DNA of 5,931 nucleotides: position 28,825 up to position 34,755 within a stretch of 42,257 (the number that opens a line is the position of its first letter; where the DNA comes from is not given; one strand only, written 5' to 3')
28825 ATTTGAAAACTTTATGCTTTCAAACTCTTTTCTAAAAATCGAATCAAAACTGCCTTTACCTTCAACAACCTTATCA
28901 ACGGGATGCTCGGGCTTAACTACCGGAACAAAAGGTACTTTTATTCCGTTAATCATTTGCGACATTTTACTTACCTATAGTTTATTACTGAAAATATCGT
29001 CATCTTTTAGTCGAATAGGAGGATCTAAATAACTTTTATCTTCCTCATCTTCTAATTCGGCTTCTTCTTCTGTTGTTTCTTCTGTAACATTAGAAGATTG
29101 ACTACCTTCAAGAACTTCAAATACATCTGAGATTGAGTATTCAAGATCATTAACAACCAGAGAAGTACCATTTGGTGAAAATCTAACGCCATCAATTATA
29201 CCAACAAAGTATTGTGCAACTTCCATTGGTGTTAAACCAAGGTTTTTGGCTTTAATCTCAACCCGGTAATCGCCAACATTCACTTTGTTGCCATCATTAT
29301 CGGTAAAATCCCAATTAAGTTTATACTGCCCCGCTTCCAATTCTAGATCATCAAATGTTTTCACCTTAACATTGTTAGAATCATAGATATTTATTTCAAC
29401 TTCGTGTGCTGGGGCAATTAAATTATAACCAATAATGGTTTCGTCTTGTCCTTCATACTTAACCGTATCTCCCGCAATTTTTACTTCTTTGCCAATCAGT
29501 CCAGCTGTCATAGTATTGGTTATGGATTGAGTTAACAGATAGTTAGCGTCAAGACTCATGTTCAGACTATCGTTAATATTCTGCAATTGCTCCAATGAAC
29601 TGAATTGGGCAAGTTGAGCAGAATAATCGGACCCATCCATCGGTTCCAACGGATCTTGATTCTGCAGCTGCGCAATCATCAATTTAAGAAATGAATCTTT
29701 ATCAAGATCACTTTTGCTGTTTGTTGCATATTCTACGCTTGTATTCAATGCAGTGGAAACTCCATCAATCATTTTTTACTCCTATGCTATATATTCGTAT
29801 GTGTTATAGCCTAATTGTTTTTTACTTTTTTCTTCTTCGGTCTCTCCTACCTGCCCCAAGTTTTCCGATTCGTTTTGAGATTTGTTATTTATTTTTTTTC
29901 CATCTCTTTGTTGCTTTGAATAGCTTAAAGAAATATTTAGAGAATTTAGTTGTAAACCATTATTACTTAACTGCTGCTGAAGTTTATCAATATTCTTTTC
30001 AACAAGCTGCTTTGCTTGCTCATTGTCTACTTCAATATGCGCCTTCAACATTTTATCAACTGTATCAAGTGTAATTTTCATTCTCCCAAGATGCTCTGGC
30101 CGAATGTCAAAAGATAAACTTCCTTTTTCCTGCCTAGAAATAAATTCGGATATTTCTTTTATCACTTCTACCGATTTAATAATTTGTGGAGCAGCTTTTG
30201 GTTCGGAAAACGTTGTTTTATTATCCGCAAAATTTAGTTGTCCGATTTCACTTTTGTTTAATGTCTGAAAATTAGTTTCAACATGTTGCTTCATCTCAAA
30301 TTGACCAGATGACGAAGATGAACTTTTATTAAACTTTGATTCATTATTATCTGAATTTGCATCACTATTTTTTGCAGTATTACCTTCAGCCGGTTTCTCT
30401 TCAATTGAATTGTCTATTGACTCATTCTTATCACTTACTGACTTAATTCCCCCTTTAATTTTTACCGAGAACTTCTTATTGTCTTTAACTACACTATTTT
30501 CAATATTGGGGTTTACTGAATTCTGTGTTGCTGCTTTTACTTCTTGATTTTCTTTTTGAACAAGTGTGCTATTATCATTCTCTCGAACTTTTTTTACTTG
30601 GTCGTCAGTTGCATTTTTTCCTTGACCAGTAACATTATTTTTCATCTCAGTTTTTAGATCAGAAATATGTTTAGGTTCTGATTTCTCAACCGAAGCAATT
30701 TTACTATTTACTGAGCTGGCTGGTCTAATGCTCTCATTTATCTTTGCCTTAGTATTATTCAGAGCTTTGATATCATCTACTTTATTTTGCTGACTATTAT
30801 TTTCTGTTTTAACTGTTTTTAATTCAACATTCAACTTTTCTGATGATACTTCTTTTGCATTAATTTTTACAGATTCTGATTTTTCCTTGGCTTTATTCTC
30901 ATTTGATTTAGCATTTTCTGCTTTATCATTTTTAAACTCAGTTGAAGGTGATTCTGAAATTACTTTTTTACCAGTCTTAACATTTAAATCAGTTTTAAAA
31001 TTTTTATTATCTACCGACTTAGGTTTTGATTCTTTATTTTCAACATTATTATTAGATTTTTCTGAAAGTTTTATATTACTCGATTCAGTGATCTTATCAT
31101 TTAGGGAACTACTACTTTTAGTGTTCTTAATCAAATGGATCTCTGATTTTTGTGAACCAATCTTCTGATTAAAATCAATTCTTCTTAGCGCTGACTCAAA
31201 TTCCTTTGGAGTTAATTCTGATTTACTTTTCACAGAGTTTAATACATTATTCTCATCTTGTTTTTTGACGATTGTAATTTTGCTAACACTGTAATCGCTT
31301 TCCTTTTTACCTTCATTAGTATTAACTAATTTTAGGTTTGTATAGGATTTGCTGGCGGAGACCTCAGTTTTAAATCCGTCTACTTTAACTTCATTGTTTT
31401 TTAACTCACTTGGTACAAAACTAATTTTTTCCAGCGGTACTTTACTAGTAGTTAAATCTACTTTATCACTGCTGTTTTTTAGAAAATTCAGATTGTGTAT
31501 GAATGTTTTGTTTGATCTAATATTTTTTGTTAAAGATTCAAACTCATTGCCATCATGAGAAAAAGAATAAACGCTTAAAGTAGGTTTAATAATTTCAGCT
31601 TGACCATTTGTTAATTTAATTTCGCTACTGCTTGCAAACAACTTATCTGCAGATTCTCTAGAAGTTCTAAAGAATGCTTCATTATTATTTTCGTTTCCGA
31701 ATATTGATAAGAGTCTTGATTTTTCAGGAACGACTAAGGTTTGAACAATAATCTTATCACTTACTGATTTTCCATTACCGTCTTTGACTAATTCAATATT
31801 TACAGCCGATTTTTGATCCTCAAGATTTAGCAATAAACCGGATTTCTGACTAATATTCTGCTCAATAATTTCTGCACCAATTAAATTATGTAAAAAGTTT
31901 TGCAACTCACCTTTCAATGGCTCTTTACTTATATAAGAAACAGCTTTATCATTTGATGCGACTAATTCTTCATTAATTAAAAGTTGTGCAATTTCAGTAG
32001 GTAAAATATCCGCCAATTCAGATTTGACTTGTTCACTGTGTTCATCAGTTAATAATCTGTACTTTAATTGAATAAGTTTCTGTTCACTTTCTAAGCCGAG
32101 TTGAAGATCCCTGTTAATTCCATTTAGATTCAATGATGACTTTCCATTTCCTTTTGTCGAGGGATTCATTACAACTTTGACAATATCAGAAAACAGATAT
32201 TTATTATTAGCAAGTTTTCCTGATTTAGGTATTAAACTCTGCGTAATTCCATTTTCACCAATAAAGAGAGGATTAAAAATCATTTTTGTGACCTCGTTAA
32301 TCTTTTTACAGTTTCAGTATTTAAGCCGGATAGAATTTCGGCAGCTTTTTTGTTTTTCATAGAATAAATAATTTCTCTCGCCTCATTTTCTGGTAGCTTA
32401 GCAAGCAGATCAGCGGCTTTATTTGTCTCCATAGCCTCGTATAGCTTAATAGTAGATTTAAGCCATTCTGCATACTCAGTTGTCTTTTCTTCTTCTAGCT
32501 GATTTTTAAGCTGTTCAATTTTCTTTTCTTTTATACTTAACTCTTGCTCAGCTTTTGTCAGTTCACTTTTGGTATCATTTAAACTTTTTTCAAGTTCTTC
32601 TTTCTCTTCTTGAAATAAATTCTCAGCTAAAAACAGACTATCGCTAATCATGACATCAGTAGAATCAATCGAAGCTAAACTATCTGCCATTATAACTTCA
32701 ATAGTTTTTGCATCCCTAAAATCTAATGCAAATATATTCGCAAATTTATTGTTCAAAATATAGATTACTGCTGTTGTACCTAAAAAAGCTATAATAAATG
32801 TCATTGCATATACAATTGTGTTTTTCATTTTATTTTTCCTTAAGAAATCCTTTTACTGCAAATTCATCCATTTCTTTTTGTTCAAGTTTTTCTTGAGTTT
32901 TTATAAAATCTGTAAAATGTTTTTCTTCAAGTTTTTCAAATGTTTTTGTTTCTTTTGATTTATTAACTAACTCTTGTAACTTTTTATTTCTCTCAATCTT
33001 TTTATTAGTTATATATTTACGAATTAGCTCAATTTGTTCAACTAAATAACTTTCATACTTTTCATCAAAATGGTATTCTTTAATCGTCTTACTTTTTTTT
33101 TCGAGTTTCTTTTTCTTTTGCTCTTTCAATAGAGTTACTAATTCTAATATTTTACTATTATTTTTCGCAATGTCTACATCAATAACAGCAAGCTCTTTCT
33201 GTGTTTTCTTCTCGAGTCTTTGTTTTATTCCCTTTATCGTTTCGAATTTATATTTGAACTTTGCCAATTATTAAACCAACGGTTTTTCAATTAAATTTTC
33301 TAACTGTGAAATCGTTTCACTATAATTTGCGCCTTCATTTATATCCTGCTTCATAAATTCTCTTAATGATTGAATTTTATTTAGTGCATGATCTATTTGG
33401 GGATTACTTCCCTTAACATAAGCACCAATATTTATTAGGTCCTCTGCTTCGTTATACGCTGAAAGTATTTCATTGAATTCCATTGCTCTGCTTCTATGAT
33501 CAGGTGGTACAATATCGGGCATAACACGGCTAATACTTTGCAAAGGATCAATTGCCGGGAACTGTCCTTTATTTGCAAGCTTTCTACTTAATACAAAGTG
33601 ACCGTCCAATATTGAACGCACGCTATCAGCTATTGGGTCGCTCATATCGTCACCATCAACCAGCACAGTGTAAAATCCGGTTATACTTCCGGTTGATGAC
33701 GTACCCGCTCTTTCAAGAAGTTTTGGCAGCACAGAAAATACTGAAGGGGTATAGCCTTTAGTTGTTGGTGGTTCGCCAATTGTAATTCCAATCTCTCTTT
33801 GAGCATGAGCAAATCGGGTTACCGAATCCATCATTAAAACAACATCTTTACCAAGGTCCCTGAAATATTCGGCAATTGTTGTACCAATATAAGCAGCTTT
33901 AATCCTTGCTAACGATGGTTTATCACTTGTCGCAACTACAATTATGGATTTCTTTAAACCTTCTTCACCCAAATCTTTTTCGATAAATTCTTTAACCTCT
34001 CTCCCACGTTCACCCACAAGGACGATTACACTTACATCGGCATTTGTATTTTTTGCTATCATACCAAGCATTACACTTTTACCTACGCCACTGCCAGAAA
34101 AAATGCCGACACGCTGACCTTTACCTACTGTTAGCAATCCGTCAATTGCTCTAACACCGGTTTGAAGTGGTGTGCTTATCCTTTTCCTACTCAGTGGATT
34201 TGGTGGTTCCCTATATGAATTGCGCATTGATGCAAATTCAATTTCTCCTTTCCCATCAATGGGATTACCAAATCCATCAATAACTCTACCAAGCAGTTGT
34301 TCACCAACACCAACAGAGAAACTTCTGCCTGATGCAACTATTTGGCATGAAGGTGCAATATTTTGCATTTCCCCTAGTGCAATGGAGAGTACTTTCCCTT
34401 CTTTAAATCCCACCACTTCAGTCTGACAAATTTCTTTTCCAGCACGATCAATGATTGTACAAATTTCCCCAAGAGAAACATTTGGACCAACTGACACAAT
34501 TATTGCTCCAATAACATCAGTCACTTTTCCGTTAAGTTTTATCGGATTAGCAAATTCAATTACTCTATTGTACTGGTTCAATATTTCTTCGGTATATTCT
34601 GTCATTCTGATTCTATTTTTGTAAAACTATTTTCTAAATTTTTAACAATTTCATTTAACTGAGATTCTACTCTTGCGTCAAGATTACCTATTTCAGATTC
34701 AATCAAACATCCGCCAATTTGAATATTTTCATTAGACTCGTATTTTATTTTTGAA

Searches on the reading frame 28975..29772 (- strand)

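Call 17: search_protein_families(library=pfam, proteins=[window:28975-29772:-], max_evalue=0.001)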
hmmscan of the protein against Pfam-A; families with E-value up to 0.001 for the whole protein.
window:28975-29772:- (265 aa): 2 families
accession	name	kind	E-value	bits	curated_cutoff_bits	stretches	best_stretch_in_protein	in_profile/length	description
PF03963.19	FlgD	-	1.2e-22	80.3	27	1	10-71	13-74/75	Flagellar hook capping protein - N-terminal region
PF13860.13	FlgD_ig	-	1.8e-14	53.9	27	1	101-177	1-77/79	FlgD Ig-like domain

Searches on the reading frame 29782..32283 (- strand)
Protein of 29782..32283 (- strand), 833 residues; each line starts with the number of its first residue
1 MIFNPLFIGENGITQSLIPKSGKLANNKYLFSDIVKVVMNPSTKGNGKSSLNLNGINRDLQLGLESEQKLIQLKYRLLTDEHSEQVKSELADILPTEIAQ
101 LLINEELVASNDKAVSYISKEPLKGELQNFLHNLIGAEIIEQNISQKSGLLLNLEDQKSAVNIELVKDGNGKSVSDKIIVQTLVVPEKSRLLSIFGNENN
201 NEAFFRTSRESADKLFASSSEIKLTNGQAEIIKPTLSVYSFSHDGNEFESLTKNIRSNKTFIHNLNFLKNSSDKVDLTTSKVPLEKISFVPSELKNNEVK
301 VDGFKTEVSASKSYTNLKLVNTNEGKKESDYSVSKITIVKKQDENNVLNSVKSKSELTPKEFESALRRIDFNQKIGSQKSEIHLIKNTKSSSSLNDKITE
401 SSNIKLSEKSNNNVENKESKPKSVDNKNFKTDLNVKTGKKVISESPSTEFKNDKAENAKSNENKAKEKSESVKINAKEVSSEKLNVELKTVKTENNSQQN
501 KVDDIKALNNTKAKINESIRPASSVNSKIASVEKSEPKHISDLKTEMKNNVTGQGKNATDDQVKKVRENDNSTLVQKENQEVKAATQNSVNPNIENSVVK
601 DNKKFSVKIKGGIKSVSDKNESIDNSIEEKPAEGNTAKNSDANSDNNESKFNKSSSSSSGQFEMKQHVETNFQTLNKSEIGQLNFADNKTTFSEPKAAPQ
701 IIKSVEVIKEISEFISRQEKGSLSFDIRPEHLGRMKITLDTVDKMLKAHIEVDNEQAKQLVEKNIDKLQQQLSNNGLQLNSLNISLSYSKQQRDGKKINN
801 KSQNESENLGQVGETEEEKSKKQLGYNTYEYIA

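Call 17: search_protein_families(library=pfam, proteins=[window:29782-32283:-], max_evalue=0.001)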
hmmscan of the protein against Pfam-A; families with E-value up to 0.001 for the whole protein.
window:29782-32283:- (833 aa): 1 family
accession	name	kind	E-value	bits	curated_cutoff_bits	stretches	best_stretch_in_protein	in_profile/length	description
PF02120.21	Flg_hook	-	1.1e-17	64.1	29.8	1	717-792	9-84/85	Flagellar hook-length control protein FliK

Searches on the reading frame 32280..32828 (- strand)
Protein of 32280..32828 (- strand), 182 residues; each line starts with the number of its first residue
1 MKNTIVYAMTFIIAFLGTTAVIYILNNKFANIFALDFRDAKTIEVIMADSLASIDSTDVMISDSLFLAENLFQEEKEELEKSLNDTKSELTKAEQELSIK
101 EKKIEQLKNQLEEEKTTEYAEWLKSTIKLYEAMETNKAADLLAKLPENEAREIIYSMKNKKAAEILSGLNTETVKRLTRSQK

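Call 17: search_protein_families(library=pfam, proteins=[window:32280-32828:-], max_evalue=0.001)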
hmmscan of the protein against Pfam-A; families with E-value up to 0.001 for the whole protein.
window:32280-32828:- (182 aa): 2 families
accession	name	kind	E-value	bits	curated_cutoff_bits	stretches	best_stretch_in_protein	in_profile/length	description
PF03448.22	MgtE_N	-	8.9e-06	26.6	25.9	1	128-172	20-64/102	MgtE intracellular N domain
PF10255.15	Paf67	-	0.00037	20.1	27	1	88-162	274-345/397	RNA polymerase I-associated factor PAF67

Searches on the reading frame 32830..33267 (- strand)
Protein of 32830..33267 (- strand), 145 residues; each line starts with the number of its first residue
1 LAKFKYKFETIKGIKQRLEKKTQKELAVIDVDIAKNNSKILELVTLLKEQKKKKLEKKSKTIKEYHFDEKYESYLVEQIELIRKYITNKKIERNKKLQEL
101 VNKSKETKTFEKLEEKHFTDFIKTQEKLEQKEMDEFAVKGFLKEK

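Call 17: search_protein_families(library=pfam, proteins=[window:32830-33267:-], max_evalue=0.001)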
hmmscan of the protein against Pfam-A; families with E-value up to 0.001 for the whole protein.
window:32830-33267:- (145 aa): 1 family
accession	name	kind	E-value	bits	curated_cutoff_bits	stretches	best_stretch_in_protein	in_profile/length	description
PF02050.21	FliJ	-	1e-10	42.3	28.4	1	25-140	6-122/123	Flagellar FliJ protein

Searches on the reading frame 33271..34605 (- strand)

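Call 17: search_protein_families(library=pfam, proteins=[window:33271-34605:-], max_evalue=0.001)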
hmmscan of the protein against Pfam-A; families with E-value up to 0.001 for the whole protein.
window:33271-34605:- (444 aa): 2 families
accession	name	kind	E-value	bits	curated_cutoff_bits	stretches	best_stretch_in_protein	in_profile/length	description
PF00006.31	ATP-synt_ab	-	1.9e-91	305.9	29.5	1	150-359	1-213/213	ATP synthase alpha/beta family, nucleotide-binding domain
PF18269.6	T3SS_ATPase_C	-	5.9e-25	87.4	22.7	1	366-436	1-71/72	T3SS EscN ATPase C-terminal domain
